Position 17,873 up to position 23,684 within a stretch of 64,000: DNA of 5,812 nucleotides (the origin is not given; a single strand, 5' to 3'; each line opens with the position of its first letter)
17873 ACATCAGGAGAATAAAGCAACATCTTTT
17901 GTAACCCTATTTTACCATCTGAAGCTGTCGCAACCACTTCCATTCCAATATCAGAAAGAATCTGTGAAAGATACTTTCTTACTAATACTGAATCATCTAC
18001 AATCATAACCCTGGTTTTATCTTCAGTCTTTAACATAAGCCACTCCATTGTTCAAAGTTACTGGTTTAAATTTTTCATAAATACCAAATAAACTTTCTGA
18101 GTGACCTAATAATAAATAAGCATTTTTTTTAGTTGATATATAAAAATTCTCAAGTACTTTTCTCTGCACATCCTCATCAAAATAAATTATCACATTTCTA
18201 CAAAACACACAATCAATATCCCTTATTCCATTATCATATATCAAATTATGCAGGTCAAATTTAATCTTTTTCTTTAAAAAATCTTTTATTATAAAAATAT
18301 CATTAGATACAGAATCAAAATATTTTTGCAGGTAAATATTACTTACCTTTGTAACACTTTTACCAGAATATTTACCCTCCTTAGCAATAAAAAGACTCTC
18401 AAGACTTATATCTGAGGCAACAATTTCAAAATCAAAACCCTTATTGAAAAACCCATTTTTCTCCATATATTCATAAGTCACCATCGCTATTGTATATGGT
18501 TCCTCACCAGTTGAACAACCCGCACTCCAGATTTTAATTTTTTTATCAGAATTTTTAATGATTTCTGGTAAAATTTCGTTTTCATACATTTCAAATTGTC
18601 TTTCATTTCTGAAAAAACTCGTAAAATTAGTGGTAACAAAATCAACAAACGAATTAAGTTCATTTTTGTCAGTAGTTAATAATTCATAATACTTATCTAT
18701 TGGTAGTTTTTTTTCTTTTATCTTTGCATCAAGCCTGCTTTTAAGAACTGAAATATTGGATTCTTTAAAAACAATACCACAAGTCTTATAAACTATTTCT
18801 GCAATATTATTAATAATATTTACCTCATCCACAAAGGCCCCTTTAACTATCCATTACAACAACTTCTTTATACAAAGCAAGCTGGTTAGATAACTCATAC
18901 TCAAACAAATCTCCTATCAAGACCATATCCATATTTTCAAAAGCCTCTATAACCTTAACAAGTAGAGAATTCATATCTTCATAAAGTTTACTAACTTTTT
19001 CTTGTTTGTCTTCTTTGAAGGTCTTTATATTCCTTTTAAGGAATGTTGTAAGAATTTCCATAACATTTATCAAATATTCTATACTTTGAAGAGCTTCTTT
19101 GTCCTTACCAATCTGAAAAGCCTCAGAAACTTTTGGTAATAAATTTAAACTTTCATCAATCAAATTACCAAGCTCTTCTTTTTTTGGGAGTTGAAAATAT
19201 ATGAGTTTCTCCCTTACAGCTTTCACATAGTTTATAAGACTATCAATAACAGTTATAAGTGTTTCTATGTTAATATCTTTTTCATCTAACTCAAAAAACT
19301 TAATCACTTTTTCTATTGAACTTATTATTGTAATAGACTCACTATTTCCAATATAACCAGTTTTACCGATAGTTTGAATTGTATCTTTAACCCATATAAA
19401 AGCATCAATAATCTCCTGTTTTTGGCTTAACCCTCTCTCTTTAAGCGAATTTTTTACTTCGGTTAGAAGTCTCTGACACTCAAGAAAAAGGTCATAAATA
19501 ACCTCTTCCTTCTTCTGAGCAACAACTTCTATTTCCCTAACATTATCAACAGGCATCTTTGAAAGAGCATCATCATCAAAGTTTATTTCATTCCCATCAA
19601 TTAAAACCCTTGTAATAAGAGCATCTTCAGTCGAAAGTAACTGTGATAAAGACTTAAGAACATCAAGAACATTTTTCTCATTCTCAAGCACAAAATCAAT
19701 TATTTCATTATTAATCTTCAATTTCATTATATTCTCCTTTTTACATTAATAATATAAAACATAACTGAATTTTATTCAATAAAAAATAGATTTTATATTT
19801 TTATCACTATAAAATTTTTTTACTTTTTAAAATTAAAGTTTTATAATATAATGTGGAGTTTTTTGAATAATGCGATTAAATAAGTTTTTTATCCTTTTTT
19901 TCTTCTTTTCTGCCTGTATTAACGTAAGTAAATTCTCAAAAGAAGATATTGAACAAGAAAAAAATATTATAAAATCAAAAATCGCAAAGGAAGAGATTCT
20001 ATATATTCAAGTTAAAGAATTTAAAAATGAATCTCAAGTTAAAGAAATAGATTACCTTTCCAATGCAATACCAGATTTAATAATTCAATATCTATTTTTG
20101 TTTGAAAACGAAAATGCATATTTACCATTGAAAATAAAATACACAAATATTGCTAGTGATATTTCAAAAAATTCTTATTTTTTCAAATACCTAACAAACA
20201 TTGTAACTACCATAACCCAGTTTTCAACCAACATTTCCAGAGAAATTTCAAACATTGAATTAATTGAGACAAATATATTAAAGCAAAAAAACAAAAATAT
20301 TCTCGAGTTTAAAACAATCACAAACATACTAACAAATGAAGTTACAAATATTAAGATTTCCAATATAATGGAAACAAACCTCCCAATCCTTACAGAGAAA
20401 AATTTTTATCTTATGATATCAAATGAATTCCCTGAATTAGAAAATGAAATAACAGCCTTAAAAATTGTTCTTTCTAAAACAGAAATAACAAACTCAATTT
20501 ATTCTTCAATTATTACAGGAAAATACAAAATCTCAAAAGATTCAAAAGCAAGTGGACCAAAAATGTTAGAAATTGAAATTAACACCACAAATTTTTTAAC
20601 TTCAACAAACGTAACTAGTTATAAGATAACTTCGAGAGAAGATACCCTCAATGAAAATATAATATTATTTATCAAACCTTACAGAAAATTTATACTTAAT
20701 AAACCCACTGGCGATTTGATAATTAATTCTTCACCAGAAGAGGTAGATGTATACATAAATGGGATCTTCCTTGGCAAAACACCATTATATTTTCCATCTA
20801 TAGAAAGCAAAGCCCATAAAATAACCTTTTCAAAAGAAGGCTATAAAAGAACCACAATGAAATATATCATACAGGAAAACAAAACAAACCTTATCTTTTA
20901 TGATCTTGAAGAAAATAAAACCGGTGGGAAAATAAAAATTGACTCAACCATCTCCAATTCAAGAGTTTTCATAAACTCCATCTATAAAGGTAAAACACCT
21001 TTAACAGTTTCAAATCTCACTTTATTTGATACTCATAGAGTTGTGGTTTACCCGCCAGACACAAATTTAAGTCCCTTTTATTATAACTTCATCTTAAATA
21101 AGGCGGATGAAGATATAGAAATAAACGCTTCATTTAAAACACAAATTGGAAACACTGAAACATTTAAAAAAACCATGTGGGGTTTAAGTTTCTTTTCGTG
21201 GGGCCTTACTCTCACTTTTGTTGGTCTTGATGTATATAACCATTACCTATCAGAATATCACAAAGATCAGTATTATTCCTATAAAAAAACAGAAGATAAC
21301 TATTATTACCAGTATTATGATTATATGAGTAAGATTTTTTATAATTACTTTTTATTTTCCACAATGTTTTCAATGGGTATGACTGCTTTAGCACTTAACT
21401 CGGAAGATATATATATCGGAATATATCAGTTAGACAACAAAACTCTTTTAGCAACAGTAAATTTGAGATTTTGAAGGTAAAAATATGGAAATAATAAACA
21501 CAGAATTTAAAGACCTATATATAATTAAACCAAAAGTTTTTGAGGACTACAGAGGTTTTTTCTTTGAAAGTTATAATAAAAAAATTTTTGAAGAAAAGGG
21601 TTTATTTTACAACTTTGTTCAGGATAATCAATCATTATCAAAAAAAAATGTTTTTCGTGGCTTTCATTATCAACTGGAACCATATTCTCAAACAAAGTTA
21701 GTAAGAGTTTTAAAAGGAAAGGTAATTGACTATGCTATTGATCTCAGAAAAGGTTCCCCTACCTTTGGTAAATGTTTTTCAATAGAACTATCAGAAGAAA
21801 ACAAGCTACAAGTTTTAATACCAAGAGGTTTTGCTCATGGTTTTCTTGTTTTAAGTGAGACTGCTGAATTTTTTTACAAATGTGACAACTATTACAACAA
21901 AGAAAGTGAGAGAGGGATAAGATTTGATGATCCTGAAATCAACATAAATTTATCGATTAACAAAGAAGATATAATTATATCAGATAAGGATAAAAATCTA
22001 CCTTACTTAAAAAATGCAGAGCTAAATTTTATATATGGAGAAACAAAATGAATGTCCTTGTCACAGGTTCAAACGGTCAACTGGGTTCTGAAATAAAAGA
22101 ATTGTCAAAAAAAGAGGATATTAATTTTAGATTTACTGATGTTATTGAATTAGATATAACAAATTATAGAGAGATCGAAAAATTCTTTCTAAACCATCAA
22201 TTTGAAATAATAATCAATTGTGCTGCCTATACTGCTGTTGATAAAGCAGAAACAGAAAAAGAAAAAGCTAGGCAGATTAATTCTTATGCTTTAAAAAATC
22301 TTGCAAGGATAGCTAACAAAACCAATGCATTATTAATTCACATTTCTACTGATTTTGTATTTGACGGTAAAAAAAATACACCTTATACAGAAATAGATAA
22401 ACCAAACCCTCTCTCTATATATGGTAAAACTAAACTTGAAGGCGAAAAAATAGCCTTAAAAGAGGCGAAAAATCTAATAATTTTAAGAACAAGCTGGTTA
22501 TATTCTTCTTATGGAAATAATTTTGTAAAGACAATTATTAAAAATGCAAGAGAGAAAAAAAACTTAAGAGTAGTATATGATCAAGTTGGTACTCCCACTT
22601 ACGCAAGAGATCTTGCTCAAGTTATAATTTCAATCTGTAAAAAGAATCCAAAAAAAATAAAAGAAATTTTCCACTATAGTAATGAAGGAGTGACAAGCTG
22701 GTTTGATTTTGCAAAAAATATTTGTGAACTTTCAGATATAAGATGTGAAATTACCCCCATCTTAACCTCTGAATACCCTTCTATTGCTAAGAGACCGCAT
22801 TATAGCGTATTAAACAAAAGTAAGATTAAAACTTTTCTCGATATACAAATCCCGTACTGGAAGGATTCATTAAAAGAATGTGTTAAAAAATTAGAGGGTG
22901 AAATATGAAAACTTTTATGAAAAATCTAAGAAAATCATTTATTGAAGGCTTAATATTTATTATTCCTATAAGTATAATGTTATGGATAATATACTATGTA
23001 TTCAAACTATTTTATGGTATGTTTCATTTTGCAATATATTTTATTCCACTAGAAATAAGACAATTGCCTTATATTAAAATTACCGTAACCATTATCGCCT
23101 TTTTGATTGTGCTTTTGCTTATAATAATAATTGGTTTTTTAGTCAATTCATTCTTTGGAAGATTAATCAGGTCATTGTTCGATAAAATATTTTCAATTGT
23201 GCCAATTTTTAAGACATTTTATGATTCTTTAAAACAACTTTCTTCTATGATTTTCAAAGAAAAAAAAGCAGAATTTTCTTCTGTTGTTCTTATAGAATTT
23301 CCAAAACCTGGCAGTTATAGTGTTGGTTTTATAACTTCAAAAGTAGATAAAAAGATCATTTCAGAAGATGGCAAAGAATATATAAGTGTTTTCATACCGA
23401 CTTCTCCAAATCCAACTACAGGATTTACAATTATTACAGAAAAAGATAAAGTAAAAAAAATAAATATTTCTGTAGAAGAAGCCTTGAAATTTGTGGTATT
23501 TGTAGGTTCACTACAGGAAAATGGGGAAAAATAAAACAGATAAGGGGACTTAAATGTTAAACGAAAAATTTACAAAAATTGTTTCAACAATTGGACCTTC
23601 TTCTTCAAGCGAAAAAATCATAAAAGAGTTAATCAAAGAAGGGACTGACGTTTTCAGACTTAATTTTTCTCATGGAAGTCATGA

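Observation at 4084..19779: A 15.6-kb, 17-gene uninterrupted gene train links an MCP-less che core to an HD-GYP regulator, a sensor-less sigma-54 activator and a caspase-like lipoprotein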

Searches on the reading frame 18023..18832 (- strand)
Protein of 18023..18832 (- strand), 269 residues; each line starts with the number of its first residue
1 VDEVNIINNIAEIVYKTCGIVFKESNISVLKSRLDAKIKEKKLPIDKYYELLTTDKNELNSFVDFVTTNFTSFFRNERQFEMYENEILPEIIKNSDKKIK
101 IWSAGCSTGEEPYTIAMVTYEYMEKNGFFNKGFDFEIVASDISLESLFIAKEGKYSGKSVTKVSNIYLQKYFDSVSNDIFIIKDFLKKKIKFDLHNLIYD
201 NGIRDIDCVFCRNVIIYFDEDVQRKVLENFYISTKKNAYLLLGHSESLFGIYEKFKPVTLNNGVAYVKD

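Call 4: search_protein_families(library=pfam, proteins=[window:18023-18832:-], max_evalue=0.01)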
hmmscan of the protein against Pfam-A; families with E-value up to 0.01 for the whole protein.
window:18023-18832:- (269 aa): 2 families
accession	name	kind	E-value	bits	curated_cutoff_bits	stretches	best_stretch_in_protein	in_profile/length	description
PF01739.24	CheR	-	5.5e-57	192.8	27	1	69-261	1-192/195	CheR methyltransferase, SAM binding domain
PF03705.20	CheR_N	-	3.7e-05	23.8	27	1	8-56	4-53/53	CheR methyltransferase, all-alpha domain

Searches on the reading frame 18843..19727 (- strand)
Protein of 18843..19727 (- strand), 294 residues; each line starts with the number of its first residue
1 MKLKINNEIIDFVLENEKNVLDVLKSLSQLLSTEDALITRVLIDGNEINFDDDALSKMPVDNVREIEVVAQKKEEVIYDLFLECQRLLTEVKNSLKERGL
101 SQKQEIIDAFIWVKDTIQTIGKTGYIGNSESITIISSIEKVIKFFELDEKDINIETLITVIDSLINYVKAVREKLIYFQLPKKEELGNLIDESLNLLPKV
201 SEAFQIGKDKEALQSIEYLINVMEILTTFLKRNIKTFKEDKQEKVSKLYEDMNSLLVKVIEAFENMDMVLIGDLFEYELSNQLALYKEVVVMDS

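Call 4: search_protein_families(library=pfam, proteins=[window:18843-19727:-], max_evalue=0.01)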
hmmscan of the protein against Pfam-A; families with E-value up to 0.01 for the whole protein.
window:18843-19727:- (294 aa): 0 families

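Call 45: search_protein_families(library=ncbifam, proteins=[window:18843-19727:-], max_evalue=0.01)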
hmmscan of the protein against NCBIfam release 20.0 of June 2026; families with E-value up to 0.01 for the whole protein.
window:18843-19727:- (294 aa): 0 families

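Call 46: search_solved_structures(query=window:18843-19727:-, max_evalue=5)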
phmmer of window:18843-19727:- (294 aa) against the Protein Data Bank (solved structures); distinct sequences matched with E-value up to 5: 2.
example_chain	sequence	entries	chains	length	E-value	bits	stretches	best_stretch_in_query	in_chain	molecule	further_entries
4g29_A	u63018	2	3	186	0.021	17.7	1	81-179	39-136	Secreted effector protein sseI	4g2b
7kbj_H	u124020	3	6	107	0.29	14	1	243-292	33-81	Neutral alpha-glucosidase AB Trypsin-cleaved Fragment #2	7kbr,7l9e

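Call 49: find_homologous_proteins(query=window:18843-19727:-, max_evalue=0.001)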
Query window:18843-19727:- (294 aa): 10 proteins with E <= 0.001 among 1744 candidates.
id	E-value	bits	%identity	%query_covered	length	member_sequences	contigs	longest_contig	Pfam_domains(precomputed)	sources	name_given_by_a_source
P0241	2.8e-173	593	100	100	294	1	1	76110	PF27299.1,PF26154.2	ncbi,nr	ncbi:MAG: hypothetical protein N2258_07090 [Brevinematales bacterium]|nr:hypothetical protein [Brevi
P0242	2.6e-155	534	88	100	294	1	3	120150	PF27299.1,PF26154.2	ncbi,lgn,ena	ncbi:MAG: hypothetical protein ACP5Q5_03140 [Brevinematia bacterium]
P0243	2.5e-154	530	87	100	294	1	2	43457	PF27299.1,PF26154.2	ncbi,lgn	-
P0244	4.7e-153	526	86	100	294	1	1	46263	PF27299.1,PF26154.2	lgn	-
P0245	7.7e-152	522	86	100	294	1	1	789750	PF27299.1,PF26154.2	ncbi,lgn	-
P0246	5.8e-108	378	64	99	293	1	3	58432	PF27299.1,PF26154.2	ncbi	-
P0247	1.2e-92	328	55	100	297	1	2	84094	PF27299.1,PF26154.2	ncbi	-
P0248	4.1e-78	281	45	99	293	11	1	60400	PF27299.1,PF25306.1,PF26154.2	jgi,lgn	jgi:hypothetical protein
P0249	5.6e-55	205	38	99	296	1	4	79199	PF27299.1,PF26154.2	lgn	-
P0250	2.0e-50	190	36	99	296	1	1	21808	PF27299.1,PF26154.2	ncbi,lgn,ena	-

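Call 60: predict_structure(alignment_id=A2)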
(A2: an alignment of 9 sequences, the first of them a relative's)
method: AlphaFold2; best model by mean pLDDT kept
length: 294 residues; sequences in the alignment: 9
mean_pLDDT: 89.8   pTM: 0.72
mean pLDDT of the five models: 89.8, 88.7, 88.6, 88.3, 87.2
residues with pLDDT >= 90: 177; 70-90: 113; 50-70: 3; < 50: 1
segments of 3 or more residues with pLDDT < 50: none
pLDDT, mean of each block of 10 residues (from residue 1): 91 84 91 86 91 89 92 90 97 92 92 95 83 92 84 89 94 79 91 93 86 92 92 86 93 94 88 92 93 69
secondary structure, 60 per line:
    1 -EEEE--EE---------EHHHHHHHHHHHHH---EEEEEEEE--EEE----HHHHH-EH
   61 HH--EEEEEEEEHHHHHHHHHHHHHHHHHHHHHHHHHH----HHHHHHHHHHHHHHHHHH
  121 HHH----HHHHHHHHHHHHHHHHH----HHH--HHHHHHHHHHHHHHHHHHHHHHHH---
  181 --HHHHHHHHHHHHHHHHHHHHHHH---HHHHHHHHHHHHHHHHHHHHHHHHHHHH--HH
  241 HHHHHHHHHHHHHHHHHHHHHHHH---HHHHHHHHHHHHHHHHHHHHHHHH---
elements in order: E2-5 H20-32 E36-43 E46-48 H53-57 E65-72 H73-98 H103-123 H128-144 H154-177 H183-205 H209-236 H239-264 H268-291

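Call 62: fold_search(model_id=the predicted structure, library=pdb)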
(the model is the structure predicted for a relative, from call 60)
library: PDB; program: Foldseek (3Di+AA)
matches with E <= 10: 333; with E <= 0.001: 0
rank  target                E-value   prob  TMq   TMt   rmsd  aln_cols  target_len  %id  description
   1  6ff6                  4.1e-02  0.90  0.27  0.34  16.6       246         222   12  Crystal structure of novel repeat protein BRIC1 (released 2018-09-05)
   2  6fes_B                1.2e-01  0.69  0.24  0.20  11.9       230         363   11  Crystal structure of novel repeat protein BRIC2 fused to DARPin D12 (released 2018-09-05)
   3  7q1g_A                1.3e-01  0.75  0.28  0.31  11.0       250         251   11  Crystal structure and metal binding properties of the periplasmic iron component EfeM from Pseudomonas syringae EfeUOB (released 2022-04-27)
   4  5xfl_D                1.5e-01  0.89  0.29  0.24  16.1       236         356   13  Crystal structure of the force-sensing device region of alpha N-catenin (released 2018-03-28)
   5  1h6g_B                1.7e-01  0.77  0.28  0.32  11.9       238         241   12  alpha-catenin M-domain (released 2001-08-07)
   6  7uni_A                1.7e-01  0.63  0.23  0.27  13.4       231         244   15  De novo designed chlorophyll dimer protein with Zn pheophorbide a methyl ester, SP2-ZnPPaM (released 2023-04-19)
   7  7wgu_A                2.3e-01  0.33  0.24  0.21  16.1       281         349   11  Crystal structure of metal-binding protein EfeO from Escherichia coli (released 2022-12-14)
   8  6o3e_B                2.8e-01  0.87  0.32  0.19  11.7       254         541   12  mouse aE-catenin 82-883 (released 2019-11-13)
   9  5a7d_Q                2.8e-01  0.57  0.27  0.29  17.4       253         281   12  Tetrameric assembly of LGN with Inscuteable (released 2016-08-03)
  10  3tbl_D                3.1e-01  0.91  0.18  0.52   4.5        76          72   12  Structure of Mono-ubiquitinated PCNA: Implications for DNA Polymerase Switching and Okazaki Fragment Maturation (released 2012-05-23)
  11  6gow_E                3.2e-01  0.94  0.26  0.55   4.5       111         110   13  Crystal structure of the flagellin-FliS complex from Bacillus subtilis crystallized in spacegroup P22121 (released 2018-08-29)
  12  5a7d_P                3.4e-01  0.57  0.27  0.27  16.4       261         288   10  Tetrameric assembly of LGN with Inscuteable (released 2016-08-03)
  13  3e0s_A                3.4e-01  0.35  0.24  0.24  16.5       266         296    9  Crystal structure of an uncharacterized protein from Chlorobium tepidum (released 2008-08-26)
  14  7wgu_B                3.6e-01  0.51  0.28  0.25  11.5       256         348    8  Crystal structure of metal-binding protein EfeO from Escherichia coli (released 2022-12-14)
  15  6nr7                  4.0e-01  0.30  0.22  0.08  16.6       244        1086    9  Rerefinement of chicken vinculin (released 2020-01-29)
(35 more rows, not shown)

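Call 77: search_protein_families(library=padloc, proteins=[window:18843-19727:-], max_evalue=0.001)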
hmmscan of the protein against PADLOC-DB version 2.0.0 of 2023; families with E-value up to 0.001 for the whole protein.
window:18843-19727:- (294 aa): 0 families

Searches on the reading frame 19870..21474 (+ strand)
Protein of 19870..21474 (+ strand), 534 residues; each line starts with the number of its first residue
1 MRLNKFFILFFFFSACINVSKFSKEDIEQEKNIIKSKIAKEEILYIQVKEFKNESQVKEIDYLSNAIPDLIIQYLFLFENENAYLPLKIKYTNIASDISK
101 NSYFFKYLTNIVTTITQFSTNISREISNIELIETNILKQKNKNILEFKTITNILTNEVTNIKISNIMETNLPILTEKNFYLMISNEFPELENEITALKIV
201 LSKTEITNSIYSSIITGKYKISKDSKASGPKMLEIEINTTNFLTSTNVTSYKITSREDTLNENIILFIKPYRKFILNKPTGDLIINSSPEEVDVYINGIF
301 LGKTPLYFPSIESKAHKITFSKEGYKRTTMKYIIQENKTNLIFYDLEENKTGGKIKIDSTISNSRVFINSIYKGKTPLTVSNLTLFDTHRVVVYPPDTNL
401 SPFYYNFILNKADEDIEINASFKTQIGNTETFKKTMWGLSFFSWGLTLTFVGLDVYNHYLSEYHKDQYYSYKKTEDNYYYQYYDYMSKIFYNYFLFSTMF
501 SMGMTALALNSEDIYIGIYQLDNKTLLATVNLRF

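Call 5: search_protein_families(library=pfam, proteins=[window:19870-21474:+], max_evalue=0.01)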
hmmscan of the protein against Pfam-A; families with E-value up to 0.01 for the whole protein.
window:19870-21474:+ (534 aa): 1 family
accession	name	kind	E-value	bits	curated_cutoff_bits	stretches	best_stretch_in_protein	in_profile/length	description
PF08308.17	PEGA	-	2e-18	66.5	20.8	2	281-348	2-69/71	PEGA domain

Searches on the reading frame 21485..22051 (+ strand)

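Call 34: search_protein_families(library=pfam, proteins=[window:21485-22051:+], max_evalue=0.001)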
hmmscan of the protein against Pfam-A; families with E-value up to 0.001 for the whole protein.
window:21485-22051:+ (188 aa): 1 family
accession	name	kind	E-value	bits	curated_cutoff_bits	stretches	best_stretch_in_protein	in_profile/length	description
PF00908.23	dTDP_sugar_isom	-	8.5e-70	234.3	27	1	6-176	2-167/168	dTDP-4-dehydrorhamnose 3,5-epimerase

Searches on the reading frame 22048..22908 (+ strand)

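Call 34: search_protein_families(library=pfam, proteins=[window:22048-22908:+], max_evalue=0.001)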
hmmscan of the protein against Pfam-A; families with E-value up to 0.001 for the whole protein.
window:22048-22908:+ (286 aa): 5 families
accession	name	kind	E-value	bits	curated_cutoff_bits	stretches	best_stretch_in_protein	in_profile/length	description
PF04321.23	RmlD_sub_bind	-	4e-103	344.9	27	1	1-282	1-285/287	RmlD substrate binding domain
PF01370.27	Epimerase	-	4.6e-22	79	20.9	1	3-199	1-227/240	NAD dependent epimerase/dehydratase family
PF16363.11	GDP_Man_Dehyd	-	1.1e-12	48.5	27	1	16-199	39-239/332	GDP-mannose 4,6 dehydratase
PF02719.21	Polysacc_synt_2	-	2.2e-09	37.3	20.2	1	16-157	43-170/293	Polysaccharide biosynthesis protein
PF07993.18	NAD_binding_4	-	8.4e-08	32.1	20.1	1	48-153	85-209/258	Male sterility protein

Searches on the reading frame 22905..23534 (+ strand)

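Call 34: search_protein_families(library=pfam, proteins=[window:22905-23534:+], max_evalue=0.001)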
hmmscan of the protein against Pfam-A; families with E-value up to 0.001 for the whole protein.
window:22905-23534:+ (209 aa): 1 family
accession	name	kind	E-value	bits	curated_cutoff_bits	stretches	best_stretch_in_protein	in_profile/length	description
PF04367.18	DUF502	-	3.5e-32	110.9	23.8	1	67-172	1-107/107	Protein of unknown function (DUF502)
